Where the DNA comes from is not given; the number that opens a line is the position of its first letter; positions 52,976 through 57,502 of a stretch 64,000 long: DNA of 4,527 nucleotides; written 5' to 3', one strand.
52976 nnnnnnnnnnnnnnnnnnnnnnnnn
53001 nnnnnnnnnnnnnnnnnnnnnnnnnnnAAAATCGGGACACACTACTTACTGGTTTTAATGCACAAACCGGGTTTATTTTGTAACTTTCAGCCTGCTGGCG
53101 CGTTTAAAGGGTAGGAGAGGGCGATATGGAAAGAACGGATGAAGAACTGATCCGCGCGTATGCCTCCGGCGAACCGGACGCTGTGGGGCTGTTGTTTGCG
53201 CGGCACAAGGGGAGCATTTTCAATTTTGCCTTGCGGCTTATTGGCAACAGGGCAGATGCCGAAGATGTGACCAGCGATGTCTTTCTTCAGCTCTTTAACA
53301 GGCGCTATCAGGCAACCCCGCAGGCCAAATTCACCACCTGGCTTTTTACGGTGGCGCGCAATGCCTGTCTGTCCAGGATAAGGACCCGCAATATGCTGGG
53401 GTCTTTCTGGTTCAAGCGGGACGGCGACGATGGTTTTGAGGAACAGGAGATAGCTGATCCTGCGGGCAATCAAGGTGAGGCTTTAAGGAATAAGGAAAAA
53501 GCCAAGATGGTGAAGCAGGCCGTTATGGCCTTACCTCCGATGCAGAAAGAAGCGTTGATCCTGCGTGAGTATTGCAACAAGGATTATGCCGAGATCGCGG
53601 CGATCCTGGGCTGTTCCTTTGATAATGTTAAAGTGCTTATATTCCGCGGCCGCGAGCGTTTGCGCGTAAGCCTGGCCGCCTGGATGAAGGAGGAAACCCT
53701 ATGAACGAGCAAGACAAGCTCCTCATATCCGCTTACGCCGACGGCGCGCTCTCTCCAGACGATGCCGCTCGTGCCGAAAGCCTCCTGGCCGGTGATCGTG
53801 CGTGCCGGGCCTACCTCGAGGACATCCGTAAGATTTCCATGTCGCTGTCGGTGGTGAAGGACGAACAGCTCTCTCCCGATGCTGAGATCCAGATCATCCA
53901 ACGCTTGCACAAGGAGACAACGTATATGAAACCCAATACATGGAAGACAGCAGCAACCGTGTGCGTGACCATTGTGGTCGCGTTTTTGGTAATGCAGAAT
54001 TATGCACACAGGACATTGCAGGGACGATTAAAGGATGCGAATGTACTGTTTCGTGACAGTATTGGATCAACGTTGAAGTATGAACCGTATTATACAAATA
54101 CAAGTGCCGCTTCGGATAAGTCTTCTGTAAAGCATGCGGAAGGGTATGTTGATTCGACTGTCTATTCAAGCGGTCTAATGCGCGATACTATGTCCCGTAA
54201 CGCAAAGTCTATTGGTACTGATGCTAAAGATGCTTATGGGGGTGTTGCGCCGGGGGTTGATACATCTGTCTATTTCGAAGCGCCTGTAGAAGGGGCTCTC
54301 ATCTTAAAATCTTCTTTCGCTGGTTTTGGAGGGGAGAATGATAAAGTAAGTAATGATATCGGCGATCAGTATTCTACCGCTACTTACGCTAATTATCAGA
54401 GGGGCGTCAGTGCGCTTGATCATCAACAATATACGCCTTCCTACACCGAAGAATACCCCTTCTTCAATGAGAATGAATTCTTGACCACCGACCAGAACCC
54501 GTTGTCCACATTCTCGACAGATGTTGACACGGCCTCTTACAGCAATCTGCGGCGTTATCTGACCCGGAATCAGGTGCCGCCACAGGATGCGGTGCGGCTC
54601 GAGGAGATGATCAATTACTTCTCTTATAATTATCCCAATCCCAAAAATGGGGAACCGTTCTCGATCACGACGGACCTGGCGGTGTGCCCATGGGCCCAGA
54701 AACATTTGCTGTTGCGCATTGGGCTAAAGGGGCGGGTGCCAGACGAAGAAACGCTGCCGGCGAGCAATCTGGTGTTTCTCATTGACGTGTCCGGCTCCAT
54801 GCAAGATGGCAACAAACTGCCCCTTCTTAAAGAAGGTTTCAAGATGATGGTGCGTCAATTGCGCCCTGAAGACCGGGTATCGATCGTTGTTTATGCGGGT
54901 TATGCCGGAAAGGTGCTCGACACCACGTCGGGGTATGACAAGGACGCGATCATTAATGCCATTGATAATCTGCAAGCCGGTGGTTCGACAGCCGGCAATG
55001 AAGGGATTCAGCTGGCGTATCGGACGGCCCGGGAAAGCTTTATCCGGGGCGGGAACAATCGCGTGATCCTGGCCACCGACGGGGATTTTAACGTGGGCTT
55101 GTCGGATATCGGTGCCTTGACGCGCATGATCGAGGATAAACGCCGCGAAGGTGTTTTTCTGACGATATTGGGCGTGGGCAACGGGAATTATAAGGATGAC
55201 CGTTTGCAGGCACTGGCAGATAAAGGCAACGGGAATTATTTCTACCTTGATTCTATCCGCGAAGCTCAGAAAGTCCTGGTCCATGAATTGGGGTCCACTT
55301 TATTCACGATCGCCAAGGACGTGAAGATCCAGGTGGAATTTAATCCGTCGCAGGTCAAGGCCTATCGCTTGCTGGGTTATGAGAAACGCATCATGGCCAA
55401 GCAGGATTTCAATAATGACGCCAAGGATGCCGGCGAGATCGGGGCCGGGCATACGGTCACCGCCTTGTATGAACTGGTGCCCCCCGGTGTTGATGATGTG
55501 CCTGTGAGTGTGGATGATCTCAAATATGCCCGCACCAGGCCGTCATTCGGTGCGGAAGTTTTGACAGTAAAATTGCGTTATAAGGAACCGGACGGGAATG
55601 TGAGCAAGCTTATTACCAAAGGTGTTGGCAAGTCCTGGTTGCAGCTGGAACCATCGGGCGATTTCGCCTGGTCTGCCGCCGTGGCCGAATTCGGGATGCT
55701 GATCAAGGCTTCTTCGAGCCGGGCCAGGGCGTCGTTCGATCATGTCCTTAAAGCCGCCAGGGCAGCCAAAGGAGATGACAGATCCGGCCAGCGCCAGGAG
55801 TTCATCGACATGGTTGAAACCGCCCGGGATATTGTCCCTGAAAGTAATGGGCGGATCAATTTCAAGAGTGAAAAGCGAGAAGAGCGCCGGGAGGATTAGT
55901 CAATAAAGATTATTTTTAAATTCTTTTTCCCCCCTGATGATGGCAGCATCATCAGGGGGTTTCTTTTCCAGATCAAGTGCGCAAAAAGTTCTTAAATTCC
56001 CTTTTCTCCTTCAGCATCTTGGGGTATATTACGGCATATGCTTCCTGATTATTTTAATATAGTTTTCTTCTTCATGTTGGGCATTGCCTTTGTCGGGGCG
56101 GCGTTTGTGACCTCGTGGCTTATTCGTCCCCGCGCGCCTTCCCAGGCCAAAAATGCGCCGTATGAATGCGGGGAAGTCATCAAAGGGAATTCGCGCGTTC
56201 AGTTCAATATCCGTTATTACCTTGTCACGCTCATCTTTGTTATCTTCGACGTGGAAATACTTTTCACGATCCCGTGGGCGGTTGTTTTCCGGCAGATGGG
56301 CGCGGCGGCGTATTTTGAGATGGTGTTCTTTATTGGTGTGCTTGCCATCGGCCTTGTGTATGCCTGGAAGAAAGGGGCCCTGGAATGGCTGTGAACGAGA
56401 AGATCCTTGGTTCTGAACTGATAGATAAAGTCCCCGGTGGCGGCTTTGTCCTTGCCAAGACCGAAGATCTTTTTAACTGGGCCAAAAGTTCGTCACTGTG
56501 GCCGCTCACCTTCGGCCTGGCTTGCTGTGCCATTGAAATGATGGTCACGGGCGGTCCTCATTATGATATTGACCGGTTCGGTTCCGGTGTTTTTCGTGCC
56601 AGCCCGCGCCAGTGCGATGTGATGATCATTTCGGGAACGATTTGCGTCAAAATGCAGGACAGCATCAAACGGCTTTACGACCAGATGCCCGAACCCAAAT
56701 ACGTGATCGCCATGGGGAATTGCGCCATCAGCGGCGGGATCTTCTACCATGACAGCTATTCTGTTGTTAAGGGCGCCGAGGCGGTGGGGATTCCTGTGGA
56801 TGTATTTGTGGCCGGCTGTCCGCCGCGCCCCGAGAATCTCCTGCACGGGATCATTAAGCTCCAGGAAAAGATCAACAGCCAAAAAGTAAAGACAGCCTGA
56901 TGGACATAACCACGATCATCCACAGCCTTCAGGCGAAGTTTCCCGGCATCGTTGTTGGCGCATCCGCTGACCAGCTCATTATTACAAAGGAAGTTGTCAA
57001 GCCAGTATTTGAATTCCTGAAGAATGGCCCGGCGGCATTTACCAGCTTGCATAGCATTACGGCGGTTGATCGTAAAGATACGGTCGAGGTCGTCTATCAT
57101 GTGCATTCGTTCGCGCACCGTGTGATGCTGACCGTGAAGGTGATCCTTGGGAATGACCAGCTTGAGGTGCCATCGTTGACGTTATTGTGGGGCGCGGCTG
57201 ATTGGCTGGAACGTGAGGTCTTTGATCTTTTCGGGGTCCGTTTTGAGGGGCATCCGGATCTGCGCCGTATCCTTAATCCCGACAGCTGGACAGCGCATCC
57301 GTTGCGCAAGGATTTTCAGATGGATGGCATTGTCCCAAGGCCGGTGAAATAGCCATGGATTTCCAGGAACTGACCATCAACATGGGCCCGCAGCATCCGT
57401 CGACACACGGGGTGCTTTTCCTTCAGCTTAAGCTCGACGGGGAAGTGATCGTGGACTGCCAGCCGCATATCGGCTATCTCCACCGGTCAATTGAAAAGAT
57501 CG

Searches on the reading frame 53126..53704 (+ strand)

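Call 80: search_protein_families(library=pfam, proteins=[window:53126-53704:+], max_evalue=0.00001)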
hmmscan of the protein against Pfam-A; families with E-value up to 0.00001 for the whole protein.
window:53126-53704:+ (192 aa): 3 families
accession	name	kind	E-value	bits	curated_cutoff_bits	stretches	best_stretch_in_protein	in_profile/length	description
PF04542.20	Sigma70_r2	-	7.8e-16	58.1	24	1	23-88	1-68/71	Sigma-70 region 2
PF08281.18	Sigma70_r4_2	-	9e-14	51.3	25.7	1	128-179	3-54/54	Sigma-70, region 4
PF04545.22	Sigma70_r4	-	4e-07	29.9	24.1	1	135-180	4-49/50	Sigma-70, region 4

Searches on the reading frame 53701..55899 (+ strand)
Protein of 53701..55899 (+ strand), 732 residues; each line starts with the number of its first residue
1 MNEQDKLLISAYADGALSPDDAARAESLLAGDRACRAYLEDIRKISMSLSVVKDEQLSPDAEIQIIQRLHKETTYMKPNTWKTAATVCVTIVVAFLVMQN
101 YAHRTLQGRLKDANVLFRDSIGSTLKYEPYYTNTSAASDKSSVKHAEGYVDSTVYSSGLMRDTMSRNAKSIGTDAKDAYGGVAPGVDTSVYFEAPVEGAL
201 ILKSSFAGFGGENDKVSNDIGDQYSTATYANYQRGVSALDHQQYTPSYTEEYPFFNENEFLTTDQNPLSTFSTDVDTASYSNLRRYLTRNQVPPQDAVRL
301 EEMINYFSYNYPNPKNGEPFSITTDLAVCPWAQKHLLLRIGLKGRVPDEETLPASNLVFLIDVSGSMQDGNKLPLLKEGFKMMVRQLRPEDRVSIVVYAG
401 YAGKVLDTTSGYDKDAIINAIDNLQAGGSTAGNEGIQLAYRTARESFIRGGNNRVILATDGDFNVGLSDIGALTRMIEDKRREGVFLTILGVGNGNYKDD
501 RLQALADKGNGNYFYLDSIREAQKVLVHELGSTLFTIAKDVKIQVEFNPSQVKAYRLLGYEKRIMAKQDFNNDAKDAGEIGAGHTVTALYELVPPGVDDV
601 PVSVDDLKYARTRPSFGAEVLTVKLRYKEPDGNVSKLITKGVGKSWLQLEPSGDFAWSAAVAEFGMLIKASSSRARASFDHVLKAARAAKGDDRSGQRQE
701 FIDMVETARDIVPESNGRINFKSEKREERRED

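Call 80: search_protein_families(library=pfam, proteins=[window:53701-55899:+], max_evalue=0.00001)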
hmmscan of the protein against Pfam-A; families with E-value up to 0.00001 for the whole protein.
window:53701-55899:+ (732 aa): 5 families
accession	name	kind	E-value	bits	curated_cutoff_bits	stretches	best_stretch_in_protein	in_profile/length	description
PF12034.13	YfbK_C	-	1.9e-65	220.9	25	1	532-710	1-183/184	Uncharacterized protein YfbK, C-terminal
PF12450.13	vWF_A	-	9.8e-38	128.5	25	1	248-339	3-94/94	von Willebrand factor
PF00092.34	VWA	-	4.7e-20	73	23.8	1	356-524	1-170/174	von Willebrand factor type A domain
PF13519.12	VWA_2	-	2e-15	57.8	27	1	357-461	1-106/107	von Willebrand factor type A domain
PF13768.12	VWA_3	-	2.4e-10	41.1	27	1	356-513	2-153/155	von Willebrand factor type A domain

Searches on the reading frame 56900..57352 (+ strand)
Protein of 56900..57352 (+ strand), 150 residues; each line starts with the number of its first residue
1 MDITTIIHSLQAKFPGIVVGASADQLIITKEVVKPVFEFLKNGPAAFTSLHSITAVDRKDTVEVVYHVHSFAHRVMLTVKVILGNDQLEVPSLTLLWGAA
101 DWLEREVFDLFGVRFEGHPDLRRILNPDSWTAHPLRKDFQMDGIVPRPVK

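Call 81: search_protein_families(library=pfam, proteins=[window:56900-57352:+], max_evalue=0.001)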
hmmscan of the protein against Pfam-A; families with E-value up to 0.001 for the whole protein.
window:56900-57352:+ (150 aa): 1 family
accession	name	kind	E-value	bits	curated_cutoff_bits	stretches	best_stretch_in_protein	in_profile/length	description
PF00329.25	Complex1_30kDa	-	1.6e-40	139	22.5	1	28-143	3-122/124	Respiratory-chain NADH dehydrogenase, 30 Kd subunit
